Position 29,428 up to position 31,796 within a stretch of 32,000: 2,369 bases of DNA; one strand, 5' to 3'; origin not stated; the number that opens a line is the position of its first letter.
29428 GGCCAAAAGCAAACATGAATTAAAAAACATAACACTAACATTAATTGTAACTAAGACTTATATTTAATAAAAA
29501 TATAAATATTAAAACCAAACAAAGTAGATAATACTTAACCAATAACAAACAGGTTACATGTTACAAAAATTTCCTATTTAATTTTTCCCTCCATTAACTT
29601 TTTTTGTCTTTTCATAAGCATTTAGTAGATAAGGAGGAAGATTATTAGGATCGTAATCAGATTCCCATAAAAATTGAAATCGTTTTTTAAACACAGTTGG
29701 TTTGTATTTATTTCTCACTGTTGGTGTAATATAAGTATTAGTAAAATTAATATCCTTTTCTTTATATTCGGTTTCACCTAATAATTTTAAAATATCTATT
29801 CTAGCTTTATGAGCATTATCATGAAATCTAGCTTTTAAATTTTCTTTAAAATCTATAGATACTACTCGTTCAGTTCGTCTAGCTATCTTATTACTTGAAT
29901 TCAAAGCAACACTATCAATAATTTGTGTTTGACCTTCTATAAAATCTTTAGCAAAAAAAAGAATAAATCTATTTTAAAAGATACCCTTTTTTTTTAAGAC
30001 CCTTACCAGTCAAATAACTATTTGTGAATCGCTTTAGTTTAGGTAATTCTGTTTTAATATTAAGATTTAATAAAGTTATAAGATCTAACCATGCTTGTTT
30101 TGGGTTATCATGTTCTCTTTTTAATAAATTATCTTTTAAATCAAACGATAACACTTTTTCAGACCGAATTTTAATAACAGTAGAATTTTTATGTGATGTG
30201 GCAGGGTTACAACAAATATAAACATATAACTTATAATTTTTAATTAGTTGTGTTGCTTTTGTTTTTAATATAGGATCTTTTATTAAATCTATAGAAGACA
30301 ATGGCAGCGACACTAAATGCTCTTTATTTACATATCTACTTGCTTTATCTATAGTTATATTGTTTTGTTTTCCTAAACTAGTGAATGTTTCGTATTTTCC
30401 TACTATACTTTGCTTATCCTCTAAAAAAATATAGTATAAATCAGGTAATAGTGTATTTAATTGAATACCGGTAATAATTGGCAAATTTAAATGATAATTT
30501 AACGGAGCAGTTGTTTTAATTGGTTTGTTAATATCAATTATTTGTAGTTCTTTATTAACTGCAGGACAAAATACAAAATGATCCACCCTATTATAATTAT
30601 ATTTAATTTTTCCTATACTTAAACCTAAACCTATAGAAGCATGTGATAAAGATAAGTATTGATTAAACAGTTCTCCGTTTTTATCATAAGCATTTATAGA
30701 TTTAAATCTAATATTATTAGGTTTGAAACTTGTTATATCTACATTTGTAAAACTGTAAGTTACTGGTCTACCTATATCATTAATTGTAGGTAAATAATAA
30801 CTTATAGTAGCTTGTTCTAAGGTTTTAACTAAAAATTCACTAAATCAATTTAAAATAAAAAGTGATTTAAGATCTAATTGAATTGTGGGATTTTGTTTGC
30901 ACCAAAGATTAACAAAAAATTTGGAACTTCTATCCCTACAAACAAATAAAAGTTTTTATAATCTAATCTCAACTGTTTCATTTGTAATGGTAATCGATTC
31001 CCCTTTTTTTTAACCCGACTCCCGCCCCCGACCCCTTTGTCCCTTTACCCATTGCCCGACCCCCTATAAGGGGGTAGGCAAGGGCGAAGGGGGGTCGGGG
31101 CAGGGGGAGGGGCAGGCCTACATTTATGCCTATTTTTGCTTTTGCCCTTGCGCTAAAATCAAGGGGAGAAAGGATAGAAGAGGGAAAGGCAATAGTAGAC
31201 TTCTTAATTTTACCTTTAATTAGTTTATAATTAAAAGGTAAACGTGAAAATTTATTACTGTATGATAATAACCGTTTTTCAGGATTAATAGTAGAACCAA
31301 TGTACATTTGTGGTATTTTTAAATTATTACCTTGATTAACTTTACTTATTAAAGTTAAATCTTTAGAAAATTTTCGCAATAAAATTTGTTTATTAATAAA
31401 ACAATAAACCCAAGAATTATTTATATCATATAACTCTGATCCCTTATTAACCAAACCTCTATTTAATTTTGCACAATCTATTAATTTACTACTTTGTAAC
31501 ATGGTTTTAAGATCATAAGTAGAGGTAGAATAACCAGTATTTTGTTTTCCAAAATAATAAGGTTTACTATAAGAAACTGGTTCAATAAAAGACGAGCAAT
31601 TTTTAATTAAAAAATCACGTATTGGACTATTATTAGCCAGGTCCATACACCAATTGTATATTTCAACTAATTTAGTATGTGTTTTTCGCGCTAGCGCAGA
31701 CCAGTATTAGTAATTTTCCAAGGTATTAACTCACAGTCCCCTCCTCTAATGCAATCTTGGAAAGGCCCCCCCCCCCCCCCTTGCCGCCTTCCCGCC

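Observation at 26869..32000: Two complete group I cores back to back in the nad5 intron with no exon between them: candidate twintron carrying GIY-YIG and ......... ORFs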

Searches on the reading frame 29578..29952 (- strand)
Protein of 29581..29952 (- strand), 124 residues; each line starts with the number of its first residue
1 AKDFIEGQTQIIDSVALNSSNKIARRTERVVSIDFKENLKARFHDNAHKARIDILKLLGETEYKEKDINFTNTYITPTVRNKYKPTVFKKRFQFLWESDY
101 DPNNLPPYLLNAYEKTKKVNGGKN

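Call 32: search_protein_families(library=pfam, proteins=[window:29578-29904:-], max_evalue=0.01)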
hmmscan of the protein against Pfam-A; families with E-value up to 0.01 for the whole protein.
window:29578-29904:- (108 aa): 0 families

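Call 48: search_protein_families(library=pfam, proteins=[window:29581-29952:-], max_evalue=10)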
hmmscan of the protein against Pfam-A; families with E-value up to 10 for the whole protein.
seq(124 aa): 0 families

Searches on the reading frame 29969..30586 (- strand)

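Call 32: search_protein_families(library=pfam, proteins=[window:29969-30586:-], max_evalue=0.01)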
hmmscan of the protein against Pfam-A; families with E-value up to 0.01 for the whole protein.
window:29969-30586:- (205 aa): 1 family
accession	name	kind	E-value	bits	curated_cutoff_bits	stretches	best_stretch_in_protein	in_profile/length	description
PF05958.17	tRNA_U5-meth_tr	-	0.0086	15.6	23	0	109-152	298-340/357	tRNA (Uracil-5-)-methyltransferase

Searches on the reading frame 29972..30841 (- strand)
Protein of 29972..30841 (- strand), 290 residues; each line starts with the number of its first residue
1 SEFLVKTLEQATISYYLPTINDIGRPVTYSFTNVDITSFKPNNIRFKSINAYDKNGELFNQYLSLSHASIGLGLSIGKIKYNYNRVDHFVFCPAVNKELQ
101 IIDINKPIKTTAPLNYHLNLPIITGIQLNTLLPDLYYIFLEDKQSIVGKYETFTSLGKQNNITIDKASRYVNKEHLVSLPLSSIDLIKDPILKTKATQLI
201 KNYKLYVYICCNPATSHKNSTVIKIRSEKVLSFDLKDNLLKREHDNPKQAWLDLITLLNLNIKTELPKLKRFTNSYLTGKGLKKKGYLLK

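Call 48: search_protein_families(library=pfam, proteins=[window:29972-30841:-], max_evalue=10)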
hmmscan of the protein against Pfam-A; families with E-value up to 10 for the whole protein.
seq(290 aa): 1 family
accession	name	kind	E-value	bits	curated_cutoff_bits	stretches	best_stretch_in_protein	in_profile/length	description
PF05958.17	tRNA_U5-meth_tr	-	0.014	14.8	23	1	194-237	298-340/357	tRNA (Uracil-5-)-methyltransferase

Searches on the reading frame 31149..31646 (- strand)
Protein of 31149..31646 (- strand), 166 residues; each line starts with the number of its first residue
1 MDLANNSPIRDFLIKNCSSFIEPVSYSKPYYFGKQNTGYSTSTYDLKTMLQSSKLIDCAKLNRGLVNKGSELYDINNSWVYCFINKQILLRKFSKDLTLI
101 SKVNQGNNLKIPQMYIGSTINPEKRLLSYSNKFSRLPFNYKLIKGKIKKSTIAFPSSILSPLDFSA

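Call 48: search_protein_families(library=pfam, proteins=[window:31149-31646:-], max_evalue=10)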
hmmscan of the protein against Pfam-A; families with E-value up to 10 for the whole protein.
seq(166 aa): 1 family
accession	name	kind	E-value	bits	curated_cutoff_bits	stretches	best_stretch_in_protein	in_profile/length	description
PF01541.30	GIY-YIG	-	0.027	15.2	22.6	1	114-131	15-32/78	GIY-YIG catalytic domain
